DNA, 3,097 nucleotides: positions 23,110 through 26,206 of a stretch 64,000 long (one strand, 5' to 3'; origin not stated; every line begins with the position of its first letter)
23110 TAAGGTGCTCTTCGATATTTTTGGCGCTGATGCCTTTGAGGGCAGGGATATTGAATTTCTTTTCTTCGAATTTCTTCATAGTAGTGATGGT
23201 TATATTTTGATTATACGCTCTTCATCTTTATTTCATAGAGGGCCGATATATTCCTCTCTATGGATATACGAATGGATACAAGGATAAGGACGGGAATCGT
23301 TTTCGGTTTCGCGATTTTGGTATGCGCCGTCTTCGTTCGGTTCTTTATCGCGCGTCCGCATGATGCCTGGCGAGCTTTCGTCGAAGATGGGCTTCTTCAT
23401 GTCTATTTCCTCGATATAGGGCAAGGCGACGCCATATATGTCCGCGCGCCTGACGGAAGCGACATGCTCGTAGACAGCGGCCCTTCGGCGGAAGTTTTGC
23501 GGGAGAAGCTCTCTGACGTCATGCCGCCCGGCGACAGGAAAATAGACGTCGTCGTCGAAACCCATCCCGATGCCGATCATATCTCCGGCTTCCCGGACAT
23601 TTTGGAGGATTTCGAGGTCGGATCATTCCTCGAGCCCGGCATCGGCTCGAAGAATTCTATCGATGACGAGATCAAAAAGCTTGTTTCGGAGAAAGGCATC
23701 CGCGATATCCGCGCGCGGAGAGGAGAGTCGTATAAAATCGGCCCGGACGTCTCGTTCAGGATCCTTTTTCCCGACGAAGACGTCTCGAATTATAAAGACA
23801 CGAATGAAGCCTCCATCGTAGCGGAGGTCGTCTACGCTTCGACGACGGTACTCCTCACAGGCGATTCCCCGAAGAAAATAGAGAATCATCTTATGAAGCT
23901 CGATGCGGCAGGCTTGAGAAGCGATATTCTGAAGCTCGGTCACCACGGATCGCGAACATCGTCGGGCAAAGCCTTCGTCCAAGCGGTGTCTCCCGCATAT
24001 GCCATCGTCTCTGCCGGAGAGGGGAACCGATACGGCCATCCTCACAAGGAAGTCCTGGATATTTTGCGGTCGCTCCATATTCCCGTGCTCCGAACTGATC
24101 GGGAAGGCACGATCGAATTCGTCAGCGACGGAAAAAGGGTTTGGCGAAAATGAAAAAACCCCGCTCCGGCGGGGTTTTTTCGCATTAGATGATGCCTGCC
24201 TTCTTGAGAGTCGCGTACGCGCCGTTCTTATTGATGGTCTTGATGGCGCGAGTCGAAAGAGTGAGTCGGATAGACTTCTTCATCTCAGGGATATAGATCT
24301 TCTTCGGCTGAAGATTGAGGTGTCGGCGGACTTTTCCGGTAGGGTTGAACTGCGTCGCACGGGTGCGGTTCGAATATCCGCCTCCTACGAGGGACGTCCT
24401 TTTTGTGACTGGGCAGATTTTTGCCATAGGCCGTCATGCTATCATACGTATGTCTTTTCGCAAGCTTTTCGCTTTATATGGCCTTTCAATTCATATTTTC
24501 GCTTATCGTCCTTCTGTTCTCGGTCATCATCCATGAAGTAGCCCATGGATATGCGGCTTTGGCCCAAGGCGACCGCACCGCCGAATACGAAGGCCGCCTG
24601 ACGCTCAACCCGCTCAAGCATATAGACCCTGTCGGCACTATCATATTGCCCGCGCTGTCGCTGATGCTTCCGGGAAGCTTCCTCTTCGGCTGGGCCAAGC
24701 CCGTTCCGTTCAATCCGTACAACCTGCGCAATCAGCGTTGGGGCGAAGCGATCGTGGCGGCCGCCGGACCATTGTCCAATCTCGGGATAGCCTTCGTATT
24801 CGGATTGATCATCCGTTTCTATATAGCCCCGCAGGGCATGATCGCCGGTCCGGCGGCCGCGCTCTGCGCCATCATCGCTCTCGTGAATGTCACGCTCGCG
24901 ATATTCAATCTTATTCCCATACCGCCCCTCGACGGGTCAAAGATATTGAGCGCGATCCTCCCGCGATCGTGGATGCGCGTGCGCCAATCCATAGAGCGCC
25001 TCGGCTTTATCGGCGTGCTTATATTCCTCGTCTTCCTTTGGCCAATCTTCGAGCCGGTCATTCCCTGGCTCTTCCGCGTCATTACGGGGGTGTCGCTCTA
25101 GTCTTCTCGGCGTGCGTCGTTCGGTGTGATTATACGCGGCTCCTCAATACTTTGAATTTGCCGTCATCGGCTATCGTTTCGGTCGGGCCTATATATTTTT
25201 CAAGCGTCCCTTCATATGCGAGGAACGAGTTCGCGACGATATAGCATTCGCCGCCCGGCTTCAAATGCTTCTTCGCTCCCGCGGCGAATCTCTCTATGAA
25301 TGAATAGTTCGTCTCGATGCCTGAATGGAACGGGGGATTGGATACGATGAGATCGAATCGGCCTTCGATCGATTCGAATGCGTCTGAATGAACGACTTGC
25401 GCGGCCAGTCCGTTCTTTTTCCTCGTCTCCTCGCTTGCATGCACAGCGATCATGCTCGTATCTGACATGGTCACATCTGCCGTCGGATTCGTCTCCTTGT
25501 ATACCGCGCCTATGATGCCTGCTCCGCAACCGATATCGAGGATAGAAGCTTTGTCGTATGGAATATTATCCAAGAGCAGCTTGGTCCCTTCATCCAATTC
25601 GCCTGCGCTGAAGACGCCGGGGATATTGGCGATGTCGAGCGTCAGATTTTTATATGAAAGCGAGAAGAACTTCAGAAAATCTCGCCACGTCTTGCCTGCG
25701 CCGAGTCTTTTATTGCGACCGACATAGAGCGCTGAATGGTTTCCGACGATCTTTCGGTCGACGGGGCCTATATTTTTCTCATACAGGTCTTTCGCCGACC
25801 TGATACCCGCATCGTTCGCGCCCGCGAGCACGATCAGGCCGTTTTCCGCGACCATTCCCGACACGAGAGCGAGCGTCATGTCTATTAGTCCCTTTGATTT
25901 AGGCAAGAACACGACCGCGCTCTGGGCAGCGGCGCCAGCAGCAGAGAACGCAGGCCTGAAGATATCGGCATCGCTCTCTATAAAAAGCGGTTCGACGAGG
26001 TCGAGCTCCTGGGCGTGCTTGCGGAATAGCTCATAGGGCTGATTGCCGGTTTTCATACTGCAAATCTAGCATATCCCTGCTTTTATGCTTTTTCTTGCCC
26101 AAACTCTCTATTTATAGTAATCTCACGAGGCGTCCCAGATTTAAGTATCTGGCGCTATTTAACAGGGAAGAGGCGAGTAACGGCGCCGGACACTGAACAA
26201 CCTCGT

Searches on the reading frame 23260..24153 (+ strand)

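Call 79: search_protein_families(library=pfam, proteins=[window:23260-24153:+], max_evalue=0.0001)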
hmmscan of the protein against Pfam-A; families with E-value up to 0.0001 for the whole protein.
window:23260-24153:+ (297 aa): 2 families
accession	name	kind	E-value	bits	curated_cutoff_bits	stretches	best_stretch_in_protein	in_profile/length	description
PF00753.33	Lactamase_B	-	2.1e-15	57.6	22.7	1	53-253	3-195/196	Metallo-beta-lactamase superfamily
PF12706.13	Lactamase_B_2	-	3.2e-05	24.1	27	1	70-119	4-54/200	Beta-lactamase superfamily domain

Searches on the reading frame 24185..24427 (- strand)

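Call 79: search_protein_families(library=pfam, proteins=[window:24185-24427:-], max_evalue=0.0001)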
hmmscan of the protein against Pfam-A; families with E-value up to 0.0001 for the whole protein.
window:24185-24427:- (80 aa): 1 family
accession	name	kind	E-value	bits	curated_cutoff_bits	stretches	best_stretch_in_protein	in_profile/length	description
PF00830.24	Ribosomal_L28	-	5.6e-09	36.3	27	1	4-68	2-60/60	Ribosomal L28 family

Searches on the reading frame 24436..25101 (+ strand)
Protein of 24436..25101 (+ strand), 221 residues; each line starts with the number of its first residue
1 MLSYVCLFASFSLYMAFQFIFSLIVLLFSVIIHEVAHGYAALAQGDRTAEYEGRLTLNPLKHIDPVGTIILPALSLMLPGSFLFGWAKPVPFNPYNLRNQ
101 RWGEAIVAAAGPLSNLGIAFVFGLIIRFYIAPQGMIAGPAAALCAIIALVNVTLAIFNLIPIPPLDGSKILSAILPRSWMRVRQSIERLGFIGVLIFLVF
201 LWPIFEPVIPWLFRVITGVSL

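Call 79: search_protein_families(library=pfam, proteins=[window:24436-25101:+], max_evalue=0.0001)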
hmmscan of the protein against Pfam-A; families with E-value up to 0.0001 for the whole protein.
window:24436-25101:+ (221 aa): 1 family
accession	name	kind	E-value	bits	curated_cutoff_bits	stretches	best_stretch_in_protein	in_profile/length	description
PF02163.28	Peptidase_M50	-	1.5e-16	60.9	27.2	2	140-199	159-219/221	Peptidase family M50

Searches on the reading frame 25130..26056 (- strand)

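Call 79: search_protein_families(library=pfam, proteins=[window:25130-26056:-], max_evalue=0.0001)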
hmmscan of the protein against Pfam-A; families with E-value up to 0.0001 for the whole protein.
window:25130-26056:- (308 aa): 8 families
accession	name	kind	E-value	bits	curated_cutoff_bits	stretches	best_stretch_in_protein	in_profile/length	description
PF05175.20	MTS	-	3.3e-53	180.3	23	1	140-305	2-170/170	Methyltransferase small domain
PF08468.16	MTS_N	-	9.6e-11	42.4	27.3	1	38-128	66-155/158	Methyltransferase small domain N-terminal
PF13649.12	Methyltransf_25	-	3.8e-10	40.8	27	1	172-269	1-97/97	Methyltransferase domain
PF08242.18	Methyltransf_12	-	3.9e-10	40.8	30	1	173-270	1-97/98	Methyltransferase domain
PF13847.12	Methyltransf_31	-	3.4e-09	37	27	1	169-274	4-110/145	Methyltransferase domain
PF06325.19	PrmA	-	7e-08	32.8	22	1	162-240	155-233/296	Ribosomal protein L11 methyltransferase (PrmA)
PF08241.18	Methyltransf_11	-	3.2e-07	31.3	21.2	1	173-273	1-95/95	Methyltransferase domain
PF13489.12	Methyltransf_23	-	4.3e-06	27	27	1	159-273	14-116/164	Methyltransferase domain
